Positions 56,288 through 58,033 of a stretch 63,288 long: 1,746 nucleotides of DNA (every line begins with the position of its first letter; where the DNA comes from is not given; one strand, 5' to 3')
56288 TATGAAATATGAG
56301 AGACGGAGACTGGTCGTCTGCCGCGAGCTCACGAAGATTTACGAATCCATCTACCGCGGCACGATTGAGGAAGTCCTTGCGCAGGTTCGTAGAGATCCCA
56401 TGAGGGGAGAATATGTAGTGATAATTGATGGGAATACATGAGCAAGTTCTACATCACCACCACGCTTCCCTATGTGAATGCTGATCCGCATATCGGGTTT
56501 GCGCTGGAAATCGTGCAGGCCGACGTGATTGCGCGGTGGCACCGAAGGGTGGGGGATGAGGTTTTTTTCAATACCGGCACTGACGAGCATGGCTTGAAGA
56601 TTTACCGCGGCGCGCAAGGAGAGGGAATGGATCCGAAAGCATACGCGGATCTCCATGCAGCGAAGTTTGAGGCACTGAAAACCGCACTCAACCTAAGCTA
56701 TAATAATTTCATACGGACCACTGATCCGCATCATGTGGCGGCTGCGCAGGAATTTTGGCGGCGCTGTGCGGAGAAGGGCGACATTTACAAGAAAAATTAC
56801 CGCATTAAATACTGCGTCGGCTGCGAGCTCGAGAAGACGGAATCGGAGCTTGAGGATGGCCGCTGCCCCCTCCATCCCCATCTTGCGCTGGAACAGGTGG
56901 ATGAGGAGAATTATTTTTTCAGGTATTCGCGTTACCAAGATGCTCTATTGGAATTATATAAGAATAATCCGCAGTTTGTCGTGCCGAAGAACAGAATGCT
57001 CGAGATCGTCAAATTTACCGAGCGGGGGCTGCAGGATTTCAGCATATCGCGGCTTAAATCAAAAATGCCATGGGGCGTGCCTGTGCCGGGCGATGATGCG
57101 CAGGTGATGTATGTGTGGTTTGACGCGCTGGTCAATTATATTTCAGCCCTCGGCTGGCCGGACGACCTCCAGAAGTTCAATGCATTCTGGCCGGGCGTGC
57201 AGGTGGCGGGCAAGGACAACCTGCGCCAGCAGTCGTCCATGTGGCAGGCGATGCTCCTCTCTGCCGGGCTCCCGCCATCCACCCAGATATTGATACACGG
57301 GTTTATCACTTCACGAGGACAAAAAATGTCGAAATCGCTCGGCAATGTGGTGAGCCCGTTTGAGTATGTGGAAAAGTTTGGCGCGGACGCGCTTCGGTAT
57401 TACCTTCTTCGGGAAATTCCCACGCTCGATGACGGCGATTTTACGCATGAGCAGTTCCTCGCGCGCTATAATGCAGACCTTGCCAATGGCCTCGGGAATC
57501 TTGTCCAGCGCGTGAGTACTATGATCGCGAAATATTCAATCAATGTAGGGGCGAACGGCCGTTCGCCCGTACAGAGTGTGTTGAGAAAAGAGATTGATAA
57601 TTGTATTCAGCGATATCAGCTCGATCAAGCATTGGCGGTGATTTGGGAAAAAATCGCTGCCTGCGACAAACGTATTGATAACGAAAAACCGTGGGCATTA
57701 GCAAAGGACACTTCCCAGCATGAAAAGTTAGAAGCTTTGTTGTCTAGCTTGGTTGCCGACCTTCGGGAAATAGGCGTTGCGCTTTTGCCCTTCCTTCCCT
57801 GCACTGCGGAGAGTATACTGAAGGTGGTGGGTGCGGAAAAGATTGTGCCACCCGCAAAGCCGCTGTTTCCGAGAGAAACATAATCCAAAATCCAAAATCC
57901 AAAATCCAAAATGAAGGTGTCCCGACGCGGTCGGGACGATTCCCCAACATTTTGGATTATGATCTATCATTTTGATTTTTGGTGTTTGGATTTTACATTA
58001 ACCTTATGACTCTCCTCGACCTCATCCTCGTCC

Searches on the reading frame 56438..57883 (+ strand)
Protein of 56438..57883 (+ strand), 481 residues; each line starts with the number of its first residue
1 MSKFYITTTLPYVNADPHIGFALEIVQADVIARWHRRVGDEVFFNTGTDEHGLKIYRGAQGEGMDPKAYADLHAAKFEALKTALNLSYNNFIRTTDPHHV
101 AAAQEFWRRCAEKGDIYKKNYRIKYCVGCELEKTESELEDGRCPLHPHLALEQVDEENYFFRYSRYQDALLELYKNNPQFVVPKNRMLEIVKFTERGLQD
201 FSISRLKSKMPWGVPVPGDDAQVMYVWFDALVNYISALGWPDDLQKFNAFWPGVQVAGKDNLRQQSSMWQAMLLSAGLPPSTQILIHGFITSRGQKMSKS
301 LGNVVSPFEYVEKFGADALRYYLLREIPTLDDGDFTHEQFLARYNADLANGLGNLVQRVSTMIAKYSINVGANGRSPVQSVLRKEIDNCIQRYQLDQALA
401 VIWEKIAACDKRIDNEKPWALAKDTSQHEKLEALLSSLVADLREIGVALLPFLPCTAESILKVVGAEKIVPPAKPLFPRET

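Call 48: search_protein_families(library=pfam, proteins=[window:56438-57883:+], max_evalue=0.001)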
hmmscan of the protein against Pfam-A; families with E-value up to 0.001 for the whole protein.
window:56438-57883:+ (481 aa): 5 families
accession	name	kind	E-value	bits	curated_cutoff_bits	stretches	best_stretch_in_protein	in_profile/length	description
PF09334.17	tRNA-synt_1g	-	2.3e-95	320.1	20.1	2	137-359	163-390/391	tRNA synthetases class I (M)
PF00133.28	tRNA-synt_1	-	3.2e-35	122.1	22.7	2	220-326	295-404/414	tRNA synthetases class I (I, L, M and V)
PF01406.26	tRNA-synt_1e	-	8.1e-12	45.5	27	1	284-325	240-282/301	tRNA synthetases class I (C) catalytic domain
PF01921.24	tRNA-synt_1f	-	1.7e-05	24.4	27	1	256-329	239-315/360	tRNA synthetases class I (K)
PF08264.19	Anticodon_1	-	0.00061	20.1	25.1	0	383-468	12-97/148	Anticodon-binding domain of tRNA ligase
